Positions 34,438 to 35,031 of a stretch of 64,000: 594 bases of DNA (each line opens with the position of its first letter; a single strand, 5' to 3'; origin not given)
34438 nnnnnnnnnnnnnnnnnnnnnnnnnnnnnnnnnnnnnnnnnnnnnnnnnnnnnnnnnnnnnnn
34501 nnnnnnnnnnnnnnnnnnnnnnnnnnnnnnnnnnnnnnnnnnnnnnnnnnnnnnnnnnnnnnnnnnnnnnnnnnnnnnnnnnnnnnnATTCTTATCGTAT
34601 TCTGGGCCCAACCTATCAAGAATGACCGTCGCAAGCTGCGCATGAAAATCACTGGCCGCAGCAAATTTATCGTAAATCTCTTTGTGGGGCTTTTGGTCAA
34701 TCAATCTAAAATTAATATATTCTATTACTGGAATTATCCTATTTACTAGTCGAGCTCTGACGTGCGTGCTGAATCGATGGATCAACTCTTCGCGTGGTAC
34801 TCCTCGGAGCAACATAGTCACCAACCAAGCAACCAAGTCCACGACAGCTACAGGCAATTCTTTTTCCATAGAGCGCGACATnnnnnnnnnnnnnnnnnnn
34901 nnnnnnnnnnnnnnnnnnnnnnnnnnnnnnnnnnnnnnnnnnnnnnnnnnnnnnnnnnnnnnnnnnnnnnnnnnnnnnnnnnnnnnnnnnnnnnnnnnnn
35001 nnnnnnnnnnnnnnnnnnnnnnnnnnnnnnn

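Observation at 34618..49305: Apparently undescribed ~70-aa helical N-terminal domain shared by two distant AT-rich enzymes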

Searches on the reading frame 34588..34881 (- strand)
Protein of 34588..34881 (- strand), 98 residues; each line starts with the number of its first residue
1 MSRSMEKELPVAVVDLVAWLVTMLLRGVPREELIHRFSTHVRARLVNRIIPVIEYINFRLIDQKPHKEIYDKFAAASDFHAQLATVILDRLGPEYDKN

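Call 15: search_solved_structures(query=A2, max_evalue=10, show_alignments=2)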
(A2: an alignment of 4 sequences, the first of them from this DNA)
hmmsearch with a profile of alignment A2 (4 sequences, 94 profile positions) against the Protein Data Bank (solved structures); distinct sequences matched with E-value up to 10: 3.
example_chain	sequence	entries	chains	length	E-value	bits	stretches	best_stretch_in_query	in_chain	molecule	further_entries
9v3a_A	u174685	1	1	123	0.32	14.3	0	9-36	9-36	Crystal structure of de novo designed serotonin binder SROb2_26_L7F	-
5dbx_A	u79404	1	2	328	0.91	12.8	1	12-40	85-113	STE20/SPS1-related proline-alanine-rich protein kinase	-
5d9h_A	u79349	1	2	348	0.93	12.8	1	12-40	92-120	STE20/SPS1-related proline-alanine-rich protein kinase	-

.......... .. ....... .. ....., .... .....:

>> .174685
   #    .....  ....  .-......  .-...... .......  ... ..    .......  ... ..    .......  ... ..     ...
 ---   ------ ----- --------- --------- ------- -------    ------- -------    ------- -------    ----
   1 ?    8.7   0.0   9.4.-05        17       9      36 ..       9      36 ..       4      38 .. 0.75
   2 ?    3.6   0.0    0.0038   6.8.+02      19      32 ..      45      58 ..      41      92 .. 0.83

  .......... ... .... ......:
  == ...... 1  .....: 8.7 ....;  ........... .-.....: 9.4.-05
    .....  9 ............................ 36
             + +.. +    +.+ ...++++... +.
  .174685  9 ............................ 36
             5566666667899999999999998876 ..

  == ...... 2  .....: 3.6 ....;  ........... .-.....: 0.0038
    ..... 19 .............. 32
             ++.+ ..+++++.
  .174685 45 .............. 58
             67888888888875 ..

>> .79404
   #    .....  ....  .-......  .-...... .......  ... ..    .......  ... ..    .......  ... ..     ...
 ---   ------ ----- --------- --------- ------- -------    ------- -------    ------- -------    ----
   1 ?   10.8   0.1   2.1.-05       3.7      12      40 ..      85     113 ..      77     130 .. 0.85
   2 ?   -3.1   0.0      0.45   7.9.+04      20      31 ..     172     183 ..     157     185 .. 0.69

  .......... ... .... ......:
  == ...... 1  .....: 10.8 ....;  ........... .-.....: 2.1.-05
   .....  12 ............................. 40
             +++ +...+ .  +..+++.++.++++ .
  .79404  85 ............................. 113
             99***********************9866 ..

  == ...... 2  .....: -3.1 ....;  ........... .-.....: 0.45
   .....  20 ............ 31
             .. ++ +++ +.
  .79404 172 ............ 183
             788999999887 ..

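Call 28: search_protein_representatives(alignment_id=A2)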
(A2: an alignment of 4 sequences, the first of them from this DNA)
Query: 4 sequences, 94 profile positions. Proteins with E-value up to 0.001 (for the whole library): 41; up to 1e-10: 8; up to 1e-30: 2. The best 41 are listed.
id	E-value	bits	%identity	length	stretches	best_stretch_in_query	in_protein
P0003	3.4e-68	241.8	-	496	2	2-90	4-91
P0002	1.4e-33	130.8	-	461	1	2-94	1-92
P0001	2.4e-27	110.8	-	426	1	8-94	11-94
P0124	3.1e-18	81.6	-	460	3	6-89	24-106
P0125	4.8e-15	71.4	-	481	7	45-82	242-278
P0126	1.0e-13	67.2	-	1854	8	4-35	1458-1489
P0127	5.8e-12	61.6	-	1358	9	5-87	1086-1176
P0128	1.4e-11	60.3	-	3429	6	4-82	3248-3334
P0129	6.7e-09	51.7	-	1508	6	5-41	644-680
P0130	2.4e-08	49.9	-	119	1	3-86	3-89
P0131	6.2e-08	48.6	-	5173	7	9-81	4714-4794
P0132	2.6e-07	46.6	-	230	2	7-82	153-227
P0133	3.2e-07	46.3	-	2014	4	6-46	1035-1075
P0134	5.3e-07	45.6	-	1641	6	3-34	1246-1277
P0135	6.1e-07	45.5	-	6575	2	5-78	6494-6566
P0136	6.7e-07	45.3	-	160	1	8-88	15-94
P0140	1.8e-06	43.9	-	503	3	3-45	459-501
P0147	4.6e-05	39.4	-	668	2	6-81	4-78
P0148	4.6e-05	39.4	-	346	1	4-82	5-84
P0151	7.2e-05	38.8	-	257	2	6-54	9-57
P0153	1.6e-04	37.7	-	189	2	9-86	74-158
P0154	1.6e-04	37.7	-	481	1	4-88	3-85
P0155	2.2e-04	37.2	-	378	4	46-86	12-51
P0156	2.6e-04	37.0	-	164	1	9-87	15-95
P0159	3.9e-04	36.4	-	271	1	9-90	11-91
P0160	8.6e-04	35.3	-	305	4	7-78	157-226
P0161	9.2e-04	35.3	-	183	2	43-86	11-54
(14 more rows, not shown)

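Call 30: search_protein_families(library=pfam, proteins=[P0124, P0125, P0130, P0140, P0147, P0148, P0154, P0159, P0160, P0161], max_evalue=0.1)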
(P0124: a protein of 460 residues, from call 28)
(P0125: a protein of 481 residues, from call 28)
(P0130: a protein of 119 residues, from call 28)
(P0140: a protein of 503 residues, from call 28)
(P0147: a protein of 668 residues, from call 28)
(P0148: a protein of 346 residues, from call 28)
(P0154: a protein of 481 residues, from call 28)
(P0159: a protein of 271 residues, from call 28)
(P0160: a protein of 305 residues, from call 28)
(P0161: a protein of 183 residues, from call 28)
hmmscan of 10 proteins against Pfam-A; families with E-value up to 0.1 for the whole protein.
P0124 (460 aa): 2 families
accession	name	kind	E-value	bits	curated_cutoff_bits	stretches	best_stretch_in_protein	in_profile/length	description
PF00132.30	Hexapep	-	1.1e-10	41.2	27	1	356-389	1-34/36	Bacterial transferase hexapeptide (six repeats)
PF14602.12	Hexapep_2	-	3.2e-07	30.4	27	1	357-387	2-30/34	Hexapeptide repeat of succinyl-transferase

P0125 (481 aa): 18 families
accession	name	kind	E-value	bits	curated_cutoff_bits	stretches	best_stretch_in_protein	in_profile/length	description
PF12106.13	Colicin_E5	-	3e-09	37.5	25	1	139-180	4-45/88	Colicin E5 ribonuclease domain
PF22448.1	RepB_primase_C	-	2.1e-06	27.9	26.1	0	316-334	13-31/54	RepB DNA-primase C-terminal helical domain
PF17267.7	DUF5333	-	3.1e-06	27.8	27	0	397-447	15-65/110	Family of unknown function (DUF5333)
PF12672.12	DUF3793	-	2.4e-05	24.8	25.1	0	190-225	56-91/167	Protein of unknown function (DUF3793)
PF21982.2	RecX_HTH1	-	5.7e-05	23.4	26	0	310-332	16-38/40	RecX, first three-helix domain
PF11829.13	DUF3349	-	0.00054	21.1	28.3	0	69-154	5-91/94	Protein of unknown function (DUF3349)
PF07244.20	POTRA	-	0.002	19.3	21.3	0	345-388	28-63/79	Surface antigen variable number repeat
PF04361.18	DUF494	-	0.0061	16.8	22.6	0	308-335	19-46/153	Protein of unknown function (DUF494)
PF11372.14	DUF3173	-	0.0062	16.8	25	0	25-47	6-28/58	Domain of unknown function (DUF3173)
PF00307.36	CH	-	0.011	16.4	26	0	123-149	3-27/109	Calponin homology (CH) domain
PF17862.7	AAA_lid_3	-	0.011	15.8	27.2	0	31-62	13-41/45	AAA+ lid domain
PF16197.11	KAsynt_C_assoc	-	0.013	16.3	33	0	268-302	33-68/111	Ketoacyl-synthetase C-terminal extension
PF00610.27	DEP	-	0.014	15.7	32.7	0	228-258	8-38/72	Domain found in Dishevelled, Egl-10, and Pleckstrin (DEP)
PF08032.17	SpoU_sub_bind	-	0.017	15.8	22.8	0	367-399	17-49/76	RNA 2'-O ribose methyltransferase substrate binding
PF25064.1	ARM_TT21_5th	-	0.02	15.6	27.8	0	371-422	44-94/117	TT21 fifth ARM repeats domain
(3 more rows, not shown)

P0130 (119 aa): 1 family
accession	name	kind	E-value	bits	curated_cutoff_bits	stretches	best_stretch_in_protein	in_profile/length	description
PF02459.20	Adeno_terminal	-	0.069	12.1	27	1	6-112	224-315/548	Adenoviral DNA terminal protein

P0140 (503 aa): 4 families
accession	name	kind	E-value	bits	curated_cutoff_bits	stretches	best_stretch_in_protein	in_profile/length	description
PF21982.2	RecX_HTH1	-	0.00018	21.9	26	0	474-502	11-39/40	RecX, first three-helix domain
PF14283.11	CD1107-like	-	0.011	16.1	26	1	247-310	98-157/158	Mobile element protein CD1107-like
PF06973.17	DUF1297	-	0.03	14.3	23.8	1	86-178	26-113/188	Domain of unknown function (DUF1297)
PF24771.2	Ig_CFAP74_1st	-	0.055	14.3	29.2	0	101-145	17-61/97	CFAP74 first Ig-like domain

P0147 (668 aa): 1 family
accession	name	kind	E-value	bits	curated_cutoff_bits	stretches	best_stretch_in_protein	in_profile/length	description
PF24964.1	DUF7769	-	0.0042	17.2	27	0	151-178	7-34/55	Domain of unknown function (DUF7769)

P0148 (346 aa): 7 families
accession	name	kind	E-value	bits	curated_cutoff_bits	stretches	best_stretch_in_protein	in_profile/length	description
PF13489.12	Methyltransf_23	-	8.4e-20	71.6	27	1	184-327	21-162/164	Methyltransferase domain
PF08241.18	Methyltransf_11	-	1.4e-11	45.3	21.2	1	190-279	1-95/95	Methyltransferase domain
PF08242.18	Methyltransf_12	-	4.7e-09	37.3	30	1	190-277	1-98/98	Methyltransferase domain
PF13649.12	Methyltransf_25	-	1.1e-08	36.1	27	1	190-275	2-97/97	Methyltransferase domain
PF13847.12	Methyltransf_31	-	0.0011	19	27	1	188-284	6-114/145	Methyltransferase domain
PF13717.11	Zn_ribbon_4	-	0.012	16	30.3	1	117-134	19-36/36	zinc-ribbon domain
PF17121.11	zf-C3HC4_5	-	0.069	13.5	27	0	97-137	3-42/51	Zinc finger, C3HC4 type (RING finger)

P0154 (481 aa): 2 families
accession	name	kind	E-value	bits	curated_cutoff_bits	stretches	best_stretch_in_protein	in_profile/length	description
PF04055.27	Radical_SAM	-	1.9e-08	35.1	29.5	1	249-353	3-109/166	Radical SAM superfamily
PF13353.11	Fer4_12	-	0.00018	22.3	22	1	250-354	12-114/137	4Fe-4S single cluster domain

P0159 (271 aa): 3 families
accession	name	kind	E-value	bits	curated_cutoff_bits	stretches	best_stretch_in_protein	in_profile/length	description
PF00132.30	Hexapep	-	3.1e-10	39.8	27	1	167-200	1-34/36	Bacterial transferase hexapeptide (six repeats)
PF14602.12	Hexapep_2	-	6.4e-07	29.4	27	1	168-198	2-30/34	Hexapeptide repeat of succinyl-transferase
PF25084.1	LbH_EIF2B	-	0.088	13.3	54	0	169-198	74-103/105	EIF2B subunit epsilon LbH domain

P0160 (305 aa): 5 families
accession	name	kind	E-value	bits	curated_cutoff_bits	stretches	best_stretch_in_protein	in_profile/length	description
PF21982.2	RecX_HTH1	-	9.7e-06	25.9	26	0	132-146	23-37/40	RecX, first three-helix domain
PF22970.2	DUF7028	-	0.0064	16.9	27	0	165-193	26-54/83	Domain of unknown function (DUF7028)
PF14747.11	DUF4473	-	0.032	15.2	25.9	0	112-133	5-25/78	Domain of unknown function (DUF4473)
PF17288.8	Terminase_3C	-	0.032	15.1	26.7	1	99-205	40-145/155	Terminase RNAseH like domain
PF22448.1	RepB_primase_C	-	0.062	13.6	26.1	0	76-106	7-37/54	RepB DNA-primase C-terminal helical domain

P0161 (183 aa): 7 families
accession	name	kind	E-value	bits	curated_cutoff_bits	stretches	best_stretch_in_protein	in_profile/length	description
PF16552.11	OAM_alpha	-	9.3e-06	26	29.7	1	86-134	61-108/115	D-ornithine 4,5-aminomutase alpha-subunit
PF10004.14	DUF2247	-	0.0062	16.7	25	0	72-133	27-89/158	Uncharacterized protein conserved in bacteria (DUF2247)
PF21982.2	RecX_HTH1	-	0.039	14.4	26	0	28-50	15-37/40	RecX, first three-helix domain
PF00151.25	Lipase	-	0.076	12.8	27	0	60-93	191-224/336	Lipase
PF10397.14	ADSL_C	-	0.077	13.8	32.7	0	29-74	5-45/79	Adenylosuccinate lyase C-terminus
PF02631.22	RecX_HTH2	-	0.077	13.7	26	0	17-46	8-38/42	RecX, second three-helix domain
PF23161.1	HTH_RNase_II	-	0.093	14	24.7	0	32-89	4-64/95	Double HTH domain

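Call 38: search_solved_structures(query=A3, max_evalue=10, show_alignments=2)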
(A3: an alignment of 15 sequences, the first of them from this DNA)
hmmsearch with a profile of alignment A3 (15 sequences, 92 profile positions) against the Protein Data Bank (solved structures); distinct sequences matched with E-value up to 10: 20.
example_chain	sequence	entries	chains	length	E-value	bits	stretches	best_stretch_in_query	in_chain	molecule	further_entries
5h7c_A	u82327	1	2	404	3.5e-08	36.5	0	62-86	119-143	Immunoglobulin G-binding protein A, DHR14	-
5cwh_A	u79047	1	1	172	3.6e-05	26.8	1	62-86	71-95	Designed helical repeat protein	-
5h78_A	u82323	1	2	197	0.00017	24.7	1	62-86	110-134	cAMP-dependent protein kinase type II-alpha regulatory subunit,DHR14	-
3e3v_A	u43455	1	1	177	0.046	16.8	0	61-84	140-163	Regulatory protein recX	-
8skx_A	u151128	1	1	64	0.051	16.7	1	13-42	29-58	Miniprotein HHH_rd4_0518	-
6nod_A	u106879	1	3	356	0.14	15.3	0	24-68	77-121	PUF (Pumilio/FBF) domain-containing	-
7cgg_A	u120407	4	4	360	0.15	15.2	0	24-68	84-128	PUM-HD domain-containing protein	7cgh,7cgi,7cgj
8fbk_A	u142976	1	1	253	0.16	15.1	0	36-86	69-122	KWOCA_65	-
7cgf_A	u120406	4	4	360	0.18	14.9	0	25-68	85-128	PUM-HD domain-containing protein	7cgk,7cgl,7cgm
7bqb_A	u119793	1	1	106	0.2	14.8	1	19-44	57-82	NF6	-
9v3a_A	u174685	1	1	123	0.29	14.3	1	17-33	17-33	Crystal structure of de novo designed serotonin binder SROb2_26_L7F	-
9k81_A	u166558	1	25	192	0.68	13.1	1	29-85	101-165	Fiber-n7-Zn1-HEHE-74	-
7pc1_A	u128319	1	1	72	1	12.5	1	39-76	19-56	StbA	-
1td6_A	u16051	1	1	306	1.1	12.5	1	61-86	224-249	Hypothetical protein MG237 homolog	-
3c1d_A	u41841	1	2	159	1.1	12.4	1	9-40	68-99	Regulatory protein recX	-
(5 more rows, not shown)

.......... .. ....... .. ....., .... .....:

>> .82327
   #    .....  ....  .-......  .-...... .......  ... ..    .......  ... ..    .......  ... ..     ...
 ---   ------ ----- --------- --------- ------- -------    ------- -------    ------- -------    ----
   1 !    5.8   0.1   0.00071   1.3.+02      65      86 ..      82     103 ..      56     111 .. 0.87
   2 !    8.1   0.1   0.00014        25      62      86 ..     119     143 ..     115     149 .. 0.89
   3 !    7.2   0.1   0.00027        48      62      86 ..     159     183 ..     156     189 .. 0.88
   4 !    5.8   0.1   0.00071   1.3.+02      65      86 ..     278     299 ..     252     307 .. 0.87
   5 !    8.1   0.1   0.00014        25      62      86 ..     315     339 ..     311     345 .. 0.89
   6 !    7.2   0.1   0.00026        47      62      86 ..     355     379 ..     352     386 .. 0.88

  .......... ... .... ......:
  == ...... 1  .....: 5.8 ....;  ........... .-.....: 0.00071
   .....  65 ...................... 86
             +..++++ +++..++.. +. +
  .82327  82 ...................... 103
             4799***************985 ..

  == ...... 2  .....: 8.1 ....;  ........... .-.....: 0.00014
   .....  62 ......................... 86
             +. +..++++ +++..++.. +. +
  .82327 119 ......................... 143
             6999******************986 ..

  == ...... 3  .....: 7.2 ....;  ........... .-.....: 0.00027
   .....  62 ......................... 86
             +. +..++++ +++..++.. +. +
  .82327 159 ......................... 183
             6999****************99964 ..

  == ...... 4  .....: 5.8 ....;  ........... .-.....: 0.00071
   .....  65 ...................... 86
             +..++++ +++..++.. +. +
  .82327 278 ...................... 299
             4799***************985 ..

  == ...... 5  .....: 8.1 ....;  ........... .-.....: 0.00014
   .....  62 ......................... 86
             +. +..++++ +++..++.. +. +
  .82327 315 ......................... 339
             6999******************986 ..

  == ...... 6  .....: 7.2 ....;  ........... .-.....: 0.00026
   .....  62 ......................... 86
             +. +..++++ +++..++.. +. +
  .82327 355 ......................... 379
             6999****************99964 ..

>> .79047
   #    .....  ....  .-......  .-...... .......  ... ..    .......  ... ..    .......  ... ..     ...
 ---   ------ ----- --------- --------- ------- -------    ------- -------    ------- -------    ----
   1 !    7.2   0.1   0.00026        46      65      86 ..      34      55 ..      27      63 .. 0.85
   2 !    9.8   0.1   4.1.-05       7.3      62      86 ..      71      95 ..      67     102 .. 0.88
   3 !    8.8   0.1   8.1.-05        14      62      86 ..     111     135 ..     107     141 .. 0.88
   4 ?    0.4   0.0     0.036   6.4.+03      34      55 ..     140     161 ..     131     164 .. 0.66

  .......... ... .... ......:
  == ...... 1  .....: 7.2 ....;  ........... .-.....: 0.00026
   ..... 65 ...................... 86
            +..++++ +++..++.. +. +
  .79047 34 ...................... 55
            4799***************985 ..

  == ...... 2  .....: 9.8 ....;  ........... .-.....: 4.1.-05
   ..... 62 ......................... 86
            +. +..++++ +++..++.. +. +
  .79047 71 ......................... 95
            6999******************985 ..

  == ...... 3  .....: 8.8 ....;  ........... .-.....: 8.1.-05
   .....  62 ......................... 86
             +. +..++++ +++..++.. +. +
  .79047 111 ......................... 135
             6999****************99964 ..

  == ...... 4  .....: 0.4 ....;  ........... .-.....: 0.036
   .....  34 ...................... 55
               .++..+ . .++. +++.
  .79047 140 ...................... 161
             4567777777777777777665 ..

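Call 42: find_encoding_contigs(protein=P0148, flank=8000, max_places=3)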
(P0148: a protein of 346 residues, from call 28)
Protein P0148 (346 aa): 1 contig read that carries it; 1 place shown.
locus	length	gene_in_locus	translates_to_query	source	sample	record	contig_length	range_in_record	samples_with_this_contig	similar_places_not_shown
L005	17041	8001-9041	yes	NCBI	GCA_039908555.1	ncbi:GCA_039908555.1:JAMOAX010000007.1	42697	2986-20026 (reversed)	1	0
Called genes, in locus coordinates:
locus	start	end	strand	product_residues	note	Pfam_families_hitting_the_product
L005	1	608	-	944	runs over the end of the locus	PF05157:MshEN, PF00437:T2SSE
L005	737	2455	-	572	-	PF05157:MshEN, PF00437:T2SSE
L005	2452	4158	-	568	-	PF00515:TPR_1 (faint), PF07719:TPR_2 (faint), PF13424:TPR_12 (faint), PF13428:TPR_14 (faint), PF13432:TPR_16, PF14559:TPR_19, PF23914:TPR_CcmH_CycH (faint)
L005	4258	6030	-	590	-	PF07655:Secretin_N_2 (faint), PF00263:Secretin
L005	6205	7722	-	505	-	PF00158:Sigma54_activat (faint), PF13191:AAA_16, PF13604:AAA_30 (weak), PF20703:nSTAND1 (weak), PF13245:AAA_19 (weak), PF13401:AAA_22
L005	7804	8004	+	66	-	-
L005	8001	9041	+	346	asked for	PF13489:Methyltransf_23, PF08241:Methyltransf_11, PF08242:Methyltransf_12, PF13649:Methyltransf_25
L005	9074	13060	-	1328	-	PF14252:DUF4347, PF01839:FG-GAP, PF19078:Big_12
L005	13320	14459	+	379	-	PF13784:Fic_N, PF02661:Fic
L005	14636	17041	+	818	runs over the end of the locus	PF24125:Cds6_C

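Call 44: find_encoding_contigs(protein=P0124, flank=8000, max_places=3)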
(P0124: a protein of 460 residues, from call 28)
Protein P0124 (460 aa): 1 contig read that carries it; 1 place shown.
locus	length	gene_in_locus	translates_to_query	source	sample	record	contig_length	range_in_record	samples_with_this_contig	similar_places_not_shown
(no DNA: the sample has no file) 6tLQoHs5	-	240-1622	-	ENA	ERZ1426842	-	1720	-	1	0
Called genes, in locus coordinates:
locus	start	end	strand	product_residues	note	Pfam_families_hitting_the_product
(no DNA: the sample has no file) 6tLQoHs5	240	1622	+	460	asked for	PF00132:Hexapep, PF14602:Hexapep_2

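Call 45: find_encoding_contigs(protein=P0154, flank=8000, max_places=3)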
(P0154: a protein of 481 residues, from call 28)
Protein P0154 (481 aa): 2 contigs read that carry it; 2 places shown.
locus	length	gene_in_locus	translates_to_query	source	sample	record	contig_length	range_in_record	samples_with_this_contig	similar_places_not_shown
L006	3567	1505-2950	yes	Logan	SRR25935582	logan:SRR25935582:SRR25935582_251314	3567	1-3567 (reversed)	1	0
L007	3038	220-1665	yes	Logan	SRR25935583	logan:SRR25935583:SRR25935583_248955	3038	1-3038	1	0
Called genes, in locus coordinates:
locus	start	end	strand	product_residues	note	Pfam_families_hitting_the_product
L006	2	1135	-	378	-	?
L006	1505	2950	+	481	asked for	PF04055:Radical_SAM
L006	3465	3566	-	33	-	?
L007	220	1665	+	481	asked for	PF04055:Radical_SAM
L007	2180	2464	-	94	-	-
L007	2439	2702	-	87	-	-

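Call 46: find_encoding_contigs(protein=P0147, flank=8000, max_places=3)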
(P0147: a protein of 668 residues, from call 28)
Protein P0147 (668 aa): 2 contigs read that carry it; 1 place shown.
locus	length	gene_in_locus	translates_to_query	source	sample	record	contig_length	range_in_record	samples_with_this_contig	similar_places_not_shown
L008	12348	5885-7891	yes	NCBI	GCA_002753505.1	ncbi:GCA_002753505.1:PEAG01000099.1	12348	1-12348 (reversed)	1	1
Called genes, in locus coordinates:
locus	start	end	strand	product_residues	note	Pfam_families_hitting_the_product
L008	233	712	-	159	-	-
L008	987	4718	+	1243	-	PF02574:S-methyl_trans, PF00809:Pterin_bind, PF02607:B12-binding_2, PF02310:B12-binding, PF02965:Met_synt_B12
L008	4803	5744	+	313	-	PF01370:Epimerase, PF04321:RmlD_sub_bind, PF16363:GDP_Man_Dehyd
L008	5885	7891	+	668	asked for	-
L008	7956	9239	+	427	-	PF01041:DegT_DnrJ_EryC1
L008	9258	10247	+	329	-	PF00288:GHMP_kinases_N, PF08544:GHMP_kinases_C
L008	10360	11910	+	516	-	PF13524:Glyco_trans_1_2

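Call 47: predict_structure(alignment_id=A3)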
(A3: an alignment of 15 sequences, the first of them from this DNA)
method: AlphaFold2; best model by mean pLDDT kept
length: 98 residues; sequences in the alignment: 15
mean_pLDDT: 87.5   pTM: 0.77
mean pLDDT of the five models: 87.5, 87.3, 86.1, 84.2, 80.4
residues with pLDDT >= 90: 61; 70-90: 29; 50-70: 4; < 50: 4
segments of 3 or more residues with pLDDT < 50: 1-3
pLDDT, mean of each block of 10 residues (from residue 1): 59 91 93 88 90 95 94 89 92 83
secondary structure, 60 per line:
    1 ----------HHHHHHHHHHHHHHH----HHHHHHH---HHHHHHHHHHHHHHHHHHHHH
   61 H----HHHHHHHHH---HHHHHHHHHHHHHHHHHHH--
elements in order: H11-25 H30-36 H40-61 H66-74 H78-96
